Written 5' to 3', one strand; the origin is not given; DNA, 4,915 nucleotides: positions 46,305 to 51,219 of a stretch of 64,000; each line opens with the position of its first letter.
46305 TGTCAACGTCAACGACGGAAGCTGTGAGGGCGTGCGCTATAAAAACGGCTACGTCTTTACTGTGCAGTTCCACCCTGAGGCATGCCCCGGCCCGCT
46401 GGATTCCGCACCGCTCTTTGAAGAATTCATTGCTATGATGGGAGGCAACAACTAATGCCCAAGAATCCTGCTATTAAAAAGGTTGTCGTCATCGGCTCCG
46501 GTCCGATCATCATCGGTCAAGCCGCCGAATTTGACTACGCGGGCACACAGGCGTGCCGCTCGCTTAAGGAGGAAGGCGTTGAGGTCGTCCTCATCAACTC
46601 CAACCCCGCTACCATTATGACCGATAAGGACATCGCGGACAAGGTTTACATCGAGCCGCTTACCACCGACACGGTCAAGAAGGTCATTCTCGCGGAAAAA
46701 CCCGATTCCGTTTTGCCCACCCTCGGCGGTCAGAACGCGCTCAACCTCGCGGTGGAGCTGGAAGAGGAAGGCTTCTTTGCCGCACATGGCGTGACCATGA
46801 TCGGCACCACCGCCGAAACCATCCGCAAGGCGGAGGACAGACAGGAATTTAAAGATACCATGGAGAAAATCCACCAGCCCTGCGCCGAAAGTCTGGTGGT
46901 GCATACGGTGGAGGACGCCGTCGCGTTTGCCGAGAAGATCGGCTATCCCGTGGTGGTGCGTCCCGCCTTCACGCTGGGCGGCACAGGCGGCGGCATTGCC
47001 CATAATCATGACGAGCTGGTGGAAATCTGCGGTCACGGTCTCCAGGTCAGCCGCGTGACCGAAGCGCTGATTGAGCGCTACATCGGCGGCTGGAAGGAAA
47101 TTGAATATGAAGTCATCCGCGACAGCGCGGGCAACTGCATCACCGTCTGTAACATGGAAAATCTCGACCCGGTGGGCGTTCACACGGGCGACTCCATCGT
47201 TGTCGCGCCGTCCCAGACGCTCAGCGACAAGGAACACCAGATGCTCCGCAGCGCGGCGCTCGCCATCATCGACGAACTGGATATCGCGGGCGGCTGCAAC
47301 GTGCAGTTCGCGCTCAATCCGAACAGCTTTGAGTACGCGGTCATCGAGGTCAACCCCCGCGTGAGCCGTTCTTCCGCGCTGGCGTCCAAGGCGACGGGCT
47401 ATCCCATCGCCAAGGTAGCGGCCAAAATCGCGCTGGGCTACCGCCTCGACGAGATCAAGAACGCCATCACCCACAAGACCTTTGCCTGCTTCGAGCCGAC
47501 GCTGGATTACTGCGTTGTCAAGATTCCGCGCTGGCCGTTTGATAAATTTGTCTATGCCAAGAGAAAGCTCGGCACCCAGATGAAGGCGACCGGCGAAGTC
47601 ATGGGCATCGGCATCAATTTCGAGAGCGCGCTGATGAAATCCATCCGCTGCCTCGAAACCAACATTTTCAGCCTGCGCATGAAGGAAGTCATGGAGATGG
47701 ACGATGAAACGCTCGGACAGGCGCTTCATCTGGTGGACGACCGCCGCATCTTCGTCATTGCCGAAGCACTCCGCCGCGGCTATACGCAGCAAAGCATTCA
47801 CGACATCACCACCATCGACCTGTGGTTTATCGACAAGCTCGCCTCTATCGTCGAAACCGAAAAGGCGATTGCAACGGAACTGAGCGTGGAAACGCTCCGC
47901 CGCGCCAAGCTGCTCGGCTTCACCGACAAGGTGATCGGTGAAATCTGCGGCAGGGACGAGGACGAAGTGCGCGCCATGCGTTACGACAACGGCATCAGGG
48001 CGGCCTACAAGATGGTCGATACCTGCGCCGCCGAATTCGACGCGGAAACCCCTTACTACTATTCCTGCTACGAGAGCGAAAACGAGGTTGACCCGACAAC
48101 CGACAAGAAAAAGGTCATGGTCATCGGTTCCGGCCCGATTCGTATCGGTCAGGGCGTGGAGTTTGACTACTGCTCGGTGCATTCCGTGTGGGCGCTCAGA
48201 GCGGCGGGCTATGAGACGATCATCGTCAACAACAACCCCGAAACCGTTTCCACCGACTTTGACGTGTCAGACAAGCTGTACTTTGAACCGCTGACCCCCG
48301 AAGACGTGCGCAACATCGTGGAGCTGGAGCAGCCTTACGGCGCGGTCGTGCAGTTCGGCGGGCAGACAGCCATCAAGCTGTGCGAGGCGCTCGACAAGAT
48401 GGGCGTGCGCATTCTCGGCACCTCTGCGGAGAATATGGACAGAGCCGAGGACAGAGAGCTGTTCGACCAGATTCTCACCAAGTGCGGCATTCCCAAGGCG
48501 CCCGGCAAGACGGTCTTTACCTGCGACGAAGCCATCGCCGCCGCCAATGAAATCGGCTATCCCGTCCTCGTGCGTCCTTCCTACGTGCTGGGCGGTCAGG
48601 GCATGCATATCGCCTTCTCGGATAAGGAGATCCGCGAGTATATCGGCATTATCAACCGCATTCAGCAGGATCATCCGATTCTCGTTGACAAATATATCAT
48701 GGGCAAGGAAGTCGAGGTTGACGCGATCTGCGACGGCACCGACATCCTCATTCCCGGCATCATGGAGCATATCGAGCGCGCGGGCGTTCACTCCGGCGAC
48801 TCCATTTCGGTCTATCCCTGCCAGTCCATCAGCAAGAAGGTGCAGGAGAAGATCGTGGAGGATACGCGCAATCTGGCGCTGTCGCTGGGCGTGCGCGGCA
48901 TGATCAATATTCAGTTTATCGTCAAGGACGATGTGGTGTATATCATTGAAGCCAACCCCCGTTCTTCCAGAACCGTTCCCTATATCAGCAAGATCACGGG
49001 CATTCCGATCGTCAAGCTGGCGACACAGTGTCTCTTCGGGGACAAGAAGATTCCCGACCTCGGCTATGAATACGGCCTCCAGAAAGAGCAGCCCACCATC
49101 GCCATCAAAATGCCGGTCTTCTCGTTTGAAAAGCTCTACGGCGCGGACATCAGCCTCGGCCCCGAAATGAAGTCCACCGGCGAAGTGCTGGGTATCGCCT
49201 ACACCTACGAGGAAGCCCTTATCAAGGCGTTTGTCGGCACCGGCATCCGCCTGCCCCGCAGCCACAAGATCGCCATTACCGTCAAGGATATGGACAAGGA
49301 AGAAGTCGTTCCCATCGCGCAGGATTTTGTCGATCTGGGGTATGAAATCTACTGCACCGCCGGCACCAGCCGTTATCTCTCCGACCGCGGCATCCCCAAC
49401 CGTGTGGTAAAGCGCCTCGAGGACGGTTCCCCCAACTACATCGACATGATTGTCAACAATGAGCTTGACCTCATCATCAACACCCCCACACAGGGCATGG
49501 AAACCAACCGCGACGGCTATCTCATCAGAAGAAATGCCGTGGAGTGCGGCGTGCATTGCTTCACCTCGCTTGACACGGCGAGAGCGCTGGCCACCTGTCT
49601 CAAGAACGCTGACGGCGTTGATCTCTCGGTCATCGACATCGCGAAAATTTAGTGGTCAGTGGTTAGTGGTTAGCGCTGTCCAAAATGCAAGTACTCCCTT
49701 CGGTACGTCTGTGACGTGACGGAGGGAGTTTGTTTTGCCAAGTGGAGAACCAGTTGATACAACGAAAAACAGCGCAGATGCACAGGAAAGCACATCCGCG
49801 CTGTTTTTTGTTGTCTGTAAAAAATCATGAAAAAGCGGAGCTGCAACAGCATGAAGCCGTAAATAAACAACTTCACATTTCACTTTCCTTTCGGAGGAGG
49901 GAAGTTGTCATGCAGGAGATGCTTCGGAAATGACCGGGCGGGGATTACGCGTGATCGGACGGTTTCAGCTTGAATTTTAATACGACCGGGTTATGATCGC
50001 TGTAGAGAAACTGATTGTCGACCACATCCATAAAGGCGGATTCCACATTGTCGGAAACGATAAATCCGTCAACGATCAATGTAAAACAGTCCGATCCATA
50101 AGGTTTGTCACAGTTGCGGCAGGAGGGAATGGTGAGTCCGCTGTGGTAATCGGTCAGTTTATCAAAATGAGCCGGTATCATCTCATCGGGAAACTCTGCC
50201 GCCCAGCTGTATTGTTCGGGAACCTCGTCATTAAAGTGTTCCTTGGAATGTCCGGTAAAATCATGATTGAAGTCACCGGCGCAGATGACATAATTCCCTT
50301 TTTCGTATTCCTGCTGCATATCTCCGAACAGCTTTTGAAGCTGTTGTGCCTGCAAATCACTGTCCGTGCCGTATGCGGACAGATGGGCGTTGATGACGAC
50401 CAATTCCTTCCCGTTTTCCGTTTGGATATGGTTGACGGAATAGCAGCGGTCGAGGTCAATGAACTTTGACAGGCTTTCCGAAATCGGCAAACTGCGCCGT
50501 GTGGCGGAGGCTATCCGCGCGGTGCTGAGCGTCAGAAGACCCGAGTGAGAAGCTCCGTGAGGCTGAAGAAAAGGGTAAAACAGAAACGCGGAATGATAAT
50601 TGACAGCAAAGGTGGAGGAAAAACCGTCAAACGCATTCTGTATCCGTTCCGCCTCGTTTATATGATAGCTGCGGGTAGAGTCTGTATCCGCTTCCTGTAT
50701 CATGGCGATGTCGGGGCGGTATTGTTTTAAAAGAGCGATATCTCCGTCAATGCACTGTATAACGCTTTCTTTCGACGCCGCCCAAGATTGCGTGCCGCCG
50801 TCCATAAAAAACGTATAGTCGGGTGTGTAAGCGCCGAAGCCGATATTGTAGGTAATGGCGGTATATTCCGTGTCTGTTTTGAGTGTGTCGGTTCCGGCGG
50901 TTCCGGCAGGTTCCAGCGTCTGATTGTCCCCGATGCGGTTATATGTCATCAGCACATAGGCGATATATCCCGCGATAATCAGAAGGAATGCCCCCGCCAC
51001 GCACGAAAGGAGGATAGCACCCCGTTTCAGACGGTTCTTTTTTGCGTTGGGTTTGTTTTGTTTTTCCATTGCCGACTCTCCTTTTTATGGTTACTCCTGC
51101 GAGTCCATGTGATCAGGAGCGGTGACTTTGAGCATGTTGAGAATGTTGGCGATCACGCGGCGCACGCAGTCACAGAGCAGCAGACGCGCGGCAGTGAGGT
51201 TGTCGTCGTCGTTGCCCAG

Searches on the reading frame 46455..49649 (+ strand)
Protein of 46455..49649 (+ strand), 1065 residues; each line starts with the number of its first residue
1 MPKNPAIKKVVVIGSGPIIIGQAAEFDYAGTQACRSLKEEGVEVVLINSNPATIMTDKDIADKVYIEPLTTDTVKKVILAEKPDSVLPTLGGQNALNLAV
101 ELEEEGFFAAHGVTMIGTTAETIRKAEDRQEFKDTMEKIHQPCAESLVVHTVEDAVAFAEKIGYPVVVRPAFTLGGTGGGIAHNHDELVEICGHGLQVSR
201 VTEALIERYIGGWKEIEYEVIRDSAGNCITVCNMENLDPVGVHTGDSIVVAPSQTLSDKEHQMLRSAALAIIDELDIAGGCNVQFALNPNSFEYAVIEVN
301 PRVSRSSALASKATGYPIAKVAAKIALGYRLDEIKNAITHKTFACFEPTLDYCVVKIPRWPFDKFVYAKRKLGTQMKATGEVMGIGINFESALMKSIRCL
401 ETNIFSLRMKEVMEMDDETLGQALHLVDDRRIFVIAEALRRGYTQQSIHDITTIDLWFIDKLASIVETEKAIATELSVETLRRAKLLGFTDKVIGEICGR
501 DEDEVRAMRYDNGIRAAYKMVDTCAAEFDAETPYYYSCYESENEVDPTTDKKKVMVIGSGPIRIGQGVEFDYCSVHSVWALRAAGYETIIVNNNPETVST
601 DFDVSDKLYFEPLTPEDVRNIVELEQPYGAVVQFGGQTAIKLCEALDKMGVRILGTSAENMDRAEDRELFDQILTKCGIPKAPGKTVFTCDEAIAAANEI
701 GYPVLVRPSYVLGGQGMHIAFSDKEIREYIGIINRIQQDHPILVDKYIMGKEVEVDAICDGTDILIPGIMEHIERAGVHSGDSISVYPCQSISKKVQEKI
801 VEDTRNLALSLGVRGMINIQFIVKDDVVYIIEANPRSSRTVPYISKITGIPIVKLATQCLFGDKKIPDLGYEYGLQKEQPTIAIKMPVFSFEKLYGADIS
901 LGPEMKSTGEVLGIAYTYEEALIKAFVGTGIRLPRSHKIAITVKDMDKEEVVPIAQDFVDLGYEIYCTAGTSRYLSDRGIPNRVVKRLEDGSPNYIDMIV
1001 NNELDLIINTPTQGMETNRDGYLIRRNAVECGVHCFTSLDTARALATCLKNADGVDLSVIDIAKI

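Call 61: search_protein_families(library=pfam, proteins=[window:46455-49649:+], max_evalue=0.00001)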
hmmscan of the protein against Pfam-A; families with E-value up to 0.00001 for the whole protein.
window:46455-49649:+ (1065 aa): 11 families
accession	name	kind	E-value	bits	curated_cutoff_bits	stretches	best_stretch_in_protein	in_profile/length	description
PF02786.22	CPSase_L_D2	-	2.1e-119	397.1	19.8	2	128-333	1-210/211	Carbamoyl-phosphate synthase L chain, ATP binding domain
PF25596.1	CPSase_L_D1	-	8.5e-99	326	27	2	7-124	2-117/118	Carbamoyl phosphate synthase preATP-grasp domain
PF02787.25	CPSase_L_D3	-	3.6e-24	85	26.6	1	423-497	2-79/80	Carbamoyl-phosphate synthetase large chain, oligomerisation domain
PF02142.27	MGS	-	1.7e-22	79.8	24.1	1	950-1037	1-94/94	MGS-like domain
PF02222.28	ATP-grasp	-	3.3e-16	59.9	27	2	673-837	2-163/179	ATP-grasp domain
PF07478.18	Dala_Dala_lig_C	-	5.9e-15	55.8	24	1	695-835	30-174/204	D-ala D-ala ligase C-terminus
PF02655.19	ATP-grasp_3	-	6.7e-14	52.7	23.2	1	697-836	27-156/160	ATP-grasp domain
PF15632.11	ATPgrasp_Ter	-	4.3e-12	46.4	29.1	1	740-862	3-110/131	ATP-grasp in the biosynthetic pathway with Ter operon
PF01071.24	GARS_A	-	9.1e-10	39.1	27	1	672-836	8-188/194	Phosphoribosylglycinamide synthetase, ATP-grasp (A) domain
PF13549.11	ATP-grasp_5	-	1.7e-08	34.5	27.6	0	125-169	8-52/221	ATP-grasp domain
PF13535.11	ATP-grasp_4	-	4.3e-07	30.1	27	0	701-837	2-152/160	ATP-grasp domain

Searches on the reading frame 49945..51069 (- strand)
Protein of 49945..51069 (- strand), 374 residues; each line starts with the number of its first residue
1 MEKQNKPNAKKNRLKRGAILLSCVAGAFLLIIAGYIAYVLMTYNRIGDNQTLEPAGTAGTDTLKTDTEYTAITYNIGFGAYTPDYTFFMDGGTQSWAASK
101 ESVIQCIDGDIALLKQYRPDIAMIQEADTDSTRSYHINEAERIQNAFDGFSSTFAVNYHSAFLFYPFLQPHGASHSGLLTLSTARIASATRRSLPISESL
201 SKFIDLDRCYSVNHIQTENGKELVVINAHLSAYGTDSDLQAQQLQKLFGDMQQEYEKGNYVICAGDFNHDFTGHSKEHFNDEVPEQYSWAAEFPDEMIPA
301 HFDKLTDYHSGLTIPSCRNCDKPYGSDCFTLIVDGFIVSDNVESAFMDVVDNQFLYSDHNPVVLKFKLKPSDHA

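Call 61: search_protein_families(library=pfam, proteins=[window:49945-51069:-], max_evalue=0.00001)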
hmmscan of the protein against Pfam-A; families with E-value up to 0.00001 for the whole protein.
window:49945-51069:- (374 aa): 1 family
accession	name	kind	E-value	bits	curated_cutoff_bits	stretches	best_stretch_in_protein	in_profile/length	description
PF03372.29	Exo_endo_phos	-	9.6e-09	35.7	24.5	1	73-353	2-217/225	Endonuclease/Exonuclease/phosphatase family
